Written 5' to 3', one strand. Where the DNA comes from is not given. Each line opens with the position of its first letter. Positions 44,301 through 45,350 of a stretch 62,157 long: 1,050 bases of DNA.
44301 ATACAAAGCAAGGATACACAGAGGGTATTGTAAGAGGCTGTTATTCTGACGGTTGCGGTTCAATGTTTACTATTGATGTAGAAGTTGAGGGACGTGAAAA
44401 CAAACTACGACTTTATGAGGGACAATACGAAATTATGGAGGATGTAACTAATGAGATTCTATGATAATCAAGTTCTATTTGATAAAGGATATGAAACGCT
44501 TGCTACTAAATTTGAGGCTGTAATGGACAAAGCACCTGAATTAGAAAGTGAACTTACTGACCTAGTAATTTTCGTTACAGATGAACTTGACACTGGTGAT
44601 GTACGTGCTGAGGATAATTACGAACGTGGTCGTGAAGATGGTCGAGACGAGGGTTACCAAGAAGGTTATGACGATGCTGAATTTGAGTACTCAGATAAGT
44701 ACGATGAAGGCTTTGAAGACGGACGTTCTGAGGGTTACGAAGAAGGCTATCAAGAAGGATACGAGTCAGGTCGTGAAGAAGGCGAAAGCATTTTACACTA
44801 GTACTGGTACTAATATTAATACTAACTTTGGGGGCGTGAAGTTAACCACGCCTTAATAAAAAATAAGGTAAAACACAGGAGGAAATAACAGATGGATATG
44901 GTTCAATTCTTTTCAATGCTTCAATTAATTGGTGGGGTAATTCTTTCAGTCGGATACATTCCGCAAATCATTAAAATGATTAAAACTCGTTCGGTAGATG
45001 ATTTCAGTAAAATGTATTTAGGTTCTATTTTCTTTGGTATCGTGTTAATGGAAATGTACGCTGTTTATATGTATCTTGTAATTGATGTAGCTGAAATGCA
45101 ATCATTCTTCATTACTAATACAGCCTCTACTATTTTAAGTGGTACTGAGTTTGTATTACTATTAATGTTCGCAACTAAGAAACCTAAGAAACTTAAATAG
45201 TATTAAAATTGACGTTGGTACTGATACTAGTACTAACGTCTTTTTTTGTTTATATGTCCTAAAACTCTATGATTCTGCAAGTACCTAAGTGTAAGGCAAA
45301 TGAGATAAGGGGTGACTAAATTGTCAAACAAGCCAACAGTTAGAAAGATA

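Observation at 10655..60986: Dispersed family of overlapping palindromic-hexamer repeat blocks, present between genes and in frame inside genes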

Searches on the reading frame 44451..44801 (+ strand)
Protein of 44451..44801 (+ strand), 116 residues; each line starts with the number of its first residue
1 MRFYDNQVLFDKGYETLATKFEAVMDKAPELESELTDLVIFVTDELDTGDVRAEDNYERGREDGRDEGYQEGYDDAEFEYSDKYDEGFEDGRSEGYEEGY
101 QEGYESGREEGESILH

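Call 8: search_protein_families(library=pfam, proteins=[window:44451-44801:+], max_evalue=0.01)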
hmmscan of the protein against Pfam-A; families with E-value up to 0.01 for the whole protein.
window:44451-44801:+ (116 aa): 1 family
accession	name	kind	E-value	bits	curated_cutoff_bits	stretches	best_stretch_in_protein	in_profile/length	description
PF09811.14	Yae1_N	-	1.6e-07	31.3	27.5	1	84-112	2-30/39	Essential protein Yae1, N terminal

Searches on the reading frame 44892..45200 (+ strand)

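Call 8: search_protein_families(library=pfam, proteins=[window:44892-45200:+], max_evalue=0.01)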
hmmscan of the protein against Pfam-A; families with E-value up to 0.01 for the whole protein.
window:44892-45200:+ (102 aa): 1 family
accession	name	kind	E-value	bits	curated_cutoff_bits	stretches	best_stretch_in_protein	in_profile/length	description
PF04193.19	PQ-loop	-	2.5e-06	27.6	22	1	8-53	3-48/61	PQ loop repeat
